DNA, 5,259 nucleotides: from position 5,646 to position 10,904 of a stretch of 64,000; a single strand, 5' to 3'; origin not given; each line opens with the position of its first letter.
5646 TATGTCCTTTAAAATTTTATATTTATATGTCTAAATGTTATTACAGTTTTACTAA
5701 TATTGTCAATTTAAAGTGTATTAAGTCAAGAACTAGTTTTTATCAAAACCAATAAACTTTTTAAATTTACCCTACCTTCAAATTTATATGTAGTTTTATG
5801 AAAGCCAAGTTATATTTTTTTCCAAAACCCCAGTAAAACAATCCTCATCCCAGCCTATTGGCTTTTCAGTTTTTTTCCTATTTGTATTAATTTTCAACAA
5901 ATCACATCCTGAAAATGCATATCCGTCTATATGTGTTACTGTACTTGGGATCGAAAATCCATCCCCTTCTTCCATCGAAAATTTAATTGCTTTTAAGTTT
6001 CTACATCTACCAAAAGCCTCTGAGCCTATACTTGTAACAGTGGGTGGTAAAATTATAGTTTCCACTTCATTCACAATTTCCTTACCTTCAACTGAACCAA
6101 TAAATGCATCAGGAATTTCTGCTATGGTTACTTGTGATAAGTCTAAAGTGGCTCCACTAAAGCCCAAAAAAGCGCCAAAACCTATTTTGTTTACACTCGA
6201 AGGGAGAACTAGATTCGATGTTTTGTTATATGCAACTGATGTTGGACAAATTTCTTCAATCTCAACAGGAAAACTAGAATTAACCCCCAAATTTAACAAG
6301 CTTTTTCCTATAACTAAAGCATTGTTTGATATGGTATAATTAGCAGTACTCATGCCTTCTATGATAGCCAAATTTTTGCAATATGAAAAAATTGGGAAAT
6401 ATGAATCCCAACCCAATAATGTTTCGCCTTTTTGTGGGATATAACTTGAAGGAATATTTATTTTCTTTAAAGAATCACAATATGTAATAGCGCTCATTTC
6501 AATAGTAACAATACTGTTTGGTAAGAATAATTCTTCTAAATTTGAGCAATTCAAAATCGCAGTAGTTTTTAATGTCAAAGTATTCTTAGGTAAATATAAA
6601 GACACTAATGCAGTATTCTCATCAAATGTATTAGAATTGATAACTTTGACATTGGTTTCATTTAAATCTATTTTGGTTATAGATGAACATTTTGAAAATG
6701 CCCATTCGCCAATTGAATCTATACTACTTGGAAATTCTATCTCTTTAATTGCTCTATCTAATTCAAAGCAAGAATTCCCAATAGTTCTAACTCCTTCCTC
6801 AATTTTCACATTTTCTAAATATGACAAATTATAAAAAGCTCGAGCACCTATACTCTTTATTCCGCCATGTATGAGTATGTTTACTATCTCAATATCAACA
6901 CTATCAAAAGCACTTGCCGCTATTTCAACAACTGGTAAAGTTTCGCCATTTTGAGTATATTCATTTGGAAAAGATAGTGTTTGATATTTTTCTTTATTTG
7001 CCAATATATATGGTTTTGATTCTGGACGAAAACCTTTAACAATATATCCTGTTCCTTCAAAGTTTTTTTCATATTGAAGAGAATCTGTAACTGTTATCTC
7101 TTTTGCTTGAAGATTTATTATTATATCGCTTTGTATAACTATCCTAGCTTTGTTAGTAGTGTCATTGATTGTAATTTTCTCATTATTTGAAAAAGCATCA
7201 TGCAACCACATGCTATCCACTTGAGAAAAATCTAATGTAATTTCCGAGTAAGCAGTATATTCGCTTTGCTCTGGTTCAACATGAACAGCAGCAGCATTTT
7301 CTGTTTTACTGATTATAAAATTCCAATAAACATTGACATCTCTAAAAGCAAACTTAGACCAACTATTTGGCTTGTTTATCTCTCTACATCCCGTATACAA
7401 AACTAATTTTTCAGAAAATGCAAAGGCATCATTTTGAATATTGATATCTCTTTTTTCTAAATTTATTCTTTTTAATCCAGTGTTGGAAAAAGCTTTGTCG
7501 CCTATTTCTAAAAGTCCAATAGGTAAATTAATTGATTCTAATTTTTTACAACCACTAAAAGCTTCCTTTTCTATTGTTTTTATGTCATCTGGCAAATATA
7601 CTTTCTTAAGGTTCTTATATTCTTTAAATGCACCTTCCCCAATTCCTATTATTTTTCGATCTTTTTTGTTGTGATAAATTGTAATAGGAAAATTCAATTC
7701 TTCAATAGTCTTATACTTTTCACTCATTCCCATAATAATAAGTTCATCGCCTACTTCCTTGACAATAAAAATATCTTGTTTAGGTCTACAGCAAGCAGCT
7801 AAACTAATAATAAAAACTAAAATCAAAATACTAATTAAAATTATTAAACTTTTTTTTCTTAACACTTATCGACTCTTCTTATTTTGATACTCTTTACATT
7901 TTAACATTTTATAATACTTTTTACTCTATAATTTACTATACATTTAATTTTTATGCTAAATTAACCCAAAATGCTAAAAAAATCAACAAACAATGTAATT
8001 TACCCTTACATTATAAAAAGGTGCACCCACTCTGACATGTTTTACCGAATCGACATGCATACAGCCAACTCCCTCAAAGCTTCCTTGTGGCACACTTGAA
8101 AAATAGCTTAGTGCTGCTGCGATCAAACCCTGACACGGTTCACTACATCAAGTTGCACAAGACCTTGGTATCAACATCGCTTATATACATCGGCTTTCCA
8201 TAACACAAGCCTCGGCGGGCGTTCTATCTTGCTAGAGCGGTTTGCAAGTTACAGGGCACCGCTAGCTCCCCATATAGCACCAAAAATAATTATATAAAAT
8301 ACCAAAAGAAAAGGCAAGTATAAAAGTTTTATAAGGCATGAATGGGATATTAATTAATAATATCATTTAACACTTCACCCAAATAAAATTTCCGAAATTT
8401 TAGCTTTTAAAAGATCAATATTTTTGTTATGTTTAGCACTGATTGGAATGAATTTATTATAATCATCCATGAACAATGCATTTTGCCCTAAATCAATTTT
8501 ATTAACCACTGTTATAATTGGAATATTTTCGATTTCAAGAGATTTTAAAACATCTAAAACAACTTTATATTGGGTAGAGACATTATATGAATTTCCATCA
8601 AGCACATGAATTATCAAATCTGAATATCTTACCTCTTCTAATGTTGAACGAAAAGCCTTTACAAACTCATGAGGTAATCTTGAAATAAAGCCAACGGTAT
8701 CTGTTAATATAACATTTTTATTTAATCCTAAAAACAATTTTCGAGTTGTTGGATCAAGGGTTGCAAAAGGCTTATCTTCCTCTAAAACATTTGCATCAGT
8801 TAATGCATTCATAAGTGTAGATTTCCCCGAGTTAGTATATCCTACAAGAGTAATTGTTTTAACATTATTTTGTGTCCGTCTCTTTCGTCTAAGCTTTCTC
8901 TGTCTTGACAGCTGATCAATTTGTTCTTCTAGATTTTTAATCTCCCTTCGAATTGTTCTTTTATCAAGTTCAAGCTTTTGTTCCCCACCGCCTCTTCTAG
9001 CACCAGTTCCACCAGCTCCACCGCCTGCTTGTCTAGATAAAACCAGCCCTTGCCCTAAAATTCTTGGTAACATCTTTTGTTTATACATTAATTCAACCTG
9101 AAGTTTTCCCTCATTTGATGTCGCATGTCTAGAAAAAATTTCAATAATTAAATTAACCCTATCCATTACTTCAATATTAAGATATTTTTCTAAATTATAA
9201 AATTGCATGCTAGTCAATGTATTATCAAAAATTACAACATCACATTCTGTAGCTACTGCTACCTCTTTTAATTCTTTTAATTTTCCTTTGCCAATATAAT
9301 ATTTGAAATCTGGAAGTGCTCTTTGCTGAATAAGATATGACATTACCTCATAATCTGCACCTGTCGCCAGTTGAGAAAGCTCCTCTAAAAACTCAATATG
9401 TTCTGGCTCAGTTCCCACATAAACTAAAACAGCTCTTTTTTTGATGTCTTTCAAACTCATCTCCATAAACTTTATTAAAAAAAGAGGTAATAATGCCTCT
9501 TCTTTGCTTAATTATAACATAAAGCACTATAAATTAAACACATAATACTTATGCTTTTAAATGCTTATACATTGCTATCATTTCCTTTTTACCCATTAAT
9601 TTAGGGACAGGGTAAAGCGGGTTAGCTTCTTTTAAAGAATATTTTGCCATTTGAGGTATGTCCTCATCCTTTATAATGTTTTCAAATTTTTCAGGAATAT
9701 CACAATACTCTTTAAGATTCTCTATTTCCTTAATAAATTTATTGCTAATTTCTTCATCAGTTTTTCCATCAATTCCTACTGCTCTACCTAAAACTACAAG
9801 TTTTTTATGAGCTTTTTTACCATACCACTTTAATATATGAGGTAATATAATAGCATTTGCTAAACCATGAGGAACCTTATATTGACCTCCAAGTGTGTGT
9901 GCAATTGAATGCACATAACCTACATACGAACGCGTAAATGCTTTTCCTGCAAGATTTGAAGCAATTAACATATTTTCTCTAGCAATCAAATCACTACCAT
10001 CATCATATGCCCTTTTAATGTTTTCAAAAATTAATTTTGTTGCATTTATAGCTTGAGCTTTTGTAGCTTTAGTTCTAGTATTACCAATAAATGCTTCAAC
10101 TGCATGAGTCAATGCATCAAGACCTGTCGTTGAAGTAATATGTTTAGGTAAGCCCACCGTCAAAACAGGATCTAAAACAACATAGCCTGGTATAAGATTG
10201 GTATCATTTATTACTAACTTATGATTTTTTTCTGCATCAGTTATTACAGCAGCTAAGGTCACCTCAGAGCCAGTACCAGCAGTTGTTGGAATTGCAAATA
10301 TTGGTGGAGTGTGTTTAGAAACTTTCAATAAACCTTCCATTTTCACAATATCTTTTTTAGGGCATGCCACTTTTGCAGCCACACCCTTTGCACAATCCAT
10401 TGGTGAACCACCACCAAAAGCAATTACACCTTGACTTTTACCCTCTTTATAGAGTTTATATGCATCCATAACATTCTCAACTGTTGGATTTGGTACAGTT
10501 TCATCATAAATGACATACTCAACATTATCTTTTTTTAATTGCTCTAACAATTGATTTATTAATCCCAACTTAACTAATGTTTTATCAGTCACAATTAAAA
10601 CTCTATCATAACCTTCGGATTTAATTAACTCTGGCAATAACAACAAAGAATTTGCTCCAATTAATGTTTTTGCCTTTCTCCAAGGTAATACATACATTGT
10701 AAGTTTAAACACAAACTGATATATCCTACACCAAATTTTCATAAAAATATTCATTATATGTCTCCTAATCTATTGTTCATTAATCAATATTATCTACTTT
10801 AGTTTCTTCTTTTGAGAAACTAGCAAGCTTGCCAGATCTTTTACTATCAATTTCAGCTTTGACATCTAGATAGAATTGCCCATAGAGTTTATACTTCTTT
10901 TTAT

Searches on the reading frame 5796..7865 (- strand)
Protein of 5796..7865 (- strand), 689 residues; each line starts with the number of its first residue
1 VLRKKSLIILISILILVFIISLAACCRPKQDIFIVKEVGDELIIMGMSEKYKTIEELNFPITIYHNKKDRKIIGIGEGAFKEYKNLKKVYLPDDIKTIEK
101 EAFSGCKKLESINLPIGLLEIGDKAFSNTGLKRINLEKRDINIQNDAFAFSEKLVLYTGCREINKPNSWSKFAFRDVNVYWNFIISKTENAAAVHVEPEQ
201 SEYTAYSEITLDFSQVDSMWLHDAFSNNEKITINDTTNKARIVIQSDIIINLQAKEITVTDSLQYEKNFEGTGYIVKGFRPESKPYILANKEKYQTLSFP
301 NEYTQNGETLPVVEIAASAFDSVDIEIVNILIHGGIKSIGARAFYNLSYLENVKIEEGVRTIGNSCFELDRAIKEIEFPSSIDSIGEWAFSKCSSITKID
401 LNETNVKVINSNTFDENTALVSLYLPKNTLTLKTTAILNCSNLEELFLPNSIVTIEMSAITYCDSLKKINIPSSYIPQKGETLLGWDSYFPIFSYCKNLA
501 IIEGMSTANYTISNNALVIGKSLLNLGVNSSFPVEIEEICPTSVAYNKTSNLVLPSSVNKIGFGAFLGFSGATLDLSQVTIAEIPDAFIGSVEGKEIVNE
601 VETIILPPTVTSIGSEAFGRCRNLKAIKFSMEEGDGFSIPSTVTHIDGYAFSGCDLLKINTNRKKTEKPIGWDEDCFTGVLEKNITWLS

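Call 12: search_protein_families(library=pfam, proteins=[window:5796-7865:-], max_evalue=0.001)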
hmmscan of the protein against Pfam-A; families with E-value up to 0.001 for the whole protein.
window:5796-7865:- (689 aa): 3 families
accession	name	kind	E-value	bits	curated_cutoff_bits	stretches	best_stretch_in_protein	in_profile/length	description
PF13306.12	LRR_5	-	3.2e-72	240.8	27.7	5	314-443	2-126/127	BspA type Leucine rich repeat region (6 copies)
PF13855.12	LRR_8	-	3.4e-19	68.8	27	1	381-430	12-61/61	Leucine rich repeat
PF12799.13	LRR_4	-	0.0005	20.7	27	0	84-114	1-30/44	Leucine Rich repeats (2 copies)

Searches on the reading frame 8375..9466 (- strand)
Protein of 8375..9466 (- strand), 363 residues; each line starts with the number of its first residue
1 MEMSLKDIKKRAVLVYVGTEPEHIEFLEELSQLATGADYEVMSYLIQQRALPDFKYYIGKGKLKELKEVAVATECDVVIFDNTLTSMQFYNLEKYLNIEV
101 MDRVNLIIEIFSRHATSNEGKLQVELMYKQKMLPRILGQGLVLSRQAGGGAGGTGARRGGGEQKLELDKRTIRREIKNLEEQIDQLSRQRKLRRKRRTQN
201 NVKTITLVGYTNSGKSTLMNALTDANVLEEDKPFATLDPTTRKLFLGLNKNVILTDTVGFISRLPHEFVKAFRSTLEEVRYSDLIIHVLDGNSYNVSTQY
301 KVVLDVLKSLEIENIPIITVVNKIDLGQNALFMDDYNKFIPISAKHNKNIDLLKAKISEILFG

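Call 12: search_protein_families(library=pfam, proteins=[window:8375-9466:-], max_evalue=0.001)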
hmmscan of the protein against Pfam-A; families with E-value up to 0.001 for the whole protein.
window:8375-9466:- (363 aa): 9 families
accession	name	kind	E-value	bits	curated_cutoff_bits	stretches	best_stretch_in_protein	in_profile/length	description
PF13167.11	GTP-bdg_N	-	4.7e-27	94.8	25.4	1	27-111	4-88/89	GTP-binding GTPase N-terminal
PF01926.29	MMR_HSR1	-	4e-22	78.9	21.9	1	205-323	2-113/113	50S ribosome-binding GTPase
PF16360.10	GTP-bdg_M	-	1.9e-18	67.2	29.5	1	114-197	1-79/79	GTP-binding GTPase Middle Region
PF16897.10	MMR_HSR1_Xtn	-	4.1e-06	27.2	35.2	1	303-360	45-103/106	C-terminal region of MMR_HSR1 domain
PF02421.24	FeoB_N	-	6.9e-06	26.1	27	1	204-332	2-123/156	Ferrous iron transport protein B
PF00009.33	GTP_EFTU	-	1.1e-05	25.5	26.5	0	268-328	82-136/188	Elongation factor Tu GTP binding domain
PF00350.29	Dynamin_N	-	4.5e-05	24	27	0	205-239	1-35/168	Dynamin family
PF03193.22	RsgA_GTPase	-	5.4e-05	23.5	30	0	171-260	74-168/174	RsgA GTPase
PF03029.23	ATP_bind_1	-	0.00078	19.7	27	0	270-361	112-207/240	Conserved hypothetical ATP binding protein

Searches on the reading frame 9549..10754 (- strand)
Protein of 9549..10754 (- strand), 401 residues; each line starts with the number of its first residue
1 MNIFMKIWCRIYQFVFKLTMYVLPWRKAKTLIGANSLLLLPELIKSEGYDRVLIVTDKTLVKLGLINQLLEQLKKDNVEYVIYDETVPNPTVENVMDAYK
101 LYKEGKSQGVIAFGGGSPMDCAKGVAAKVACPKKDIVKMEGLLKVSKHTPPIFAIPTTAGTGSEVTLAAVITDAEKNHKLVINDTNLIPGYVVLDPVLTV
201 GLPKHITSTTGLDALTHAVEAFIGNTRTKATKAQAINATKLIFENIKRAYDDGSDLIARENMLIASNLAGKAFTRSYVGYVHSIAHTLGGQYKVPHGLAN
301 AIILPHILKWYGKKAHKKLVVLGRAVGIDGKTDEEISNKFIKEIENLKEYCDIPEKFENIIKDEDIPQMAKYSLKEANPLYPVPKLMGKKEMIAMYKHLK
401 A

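Call 12: search_protein_families(library=pfam, proteins=[window:9549-10754:-], max_evalue=0.001)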
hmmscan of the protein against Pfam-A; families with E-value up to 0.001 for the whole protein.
window:9549-10754:- (401 aa): 3 families
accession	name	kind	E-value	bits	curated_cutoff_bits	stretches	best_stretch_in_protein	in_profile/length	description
PF25137.1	ADH_Fe_C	-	3.1e-50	171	27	1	208-398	2-192/194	Fe-containing alcohol dehydrogenase family, C-terminal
PF00465.25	Fe-ADH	-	1.7e-48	164.9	31.3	1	29-196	3-168/168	Iron-containing alcohol dehydrogenase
PF13685.12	Fe-ADH_2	-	1.2e-10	42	28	1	32-132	2-100/149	Iron-containing alcohol dehydrogenase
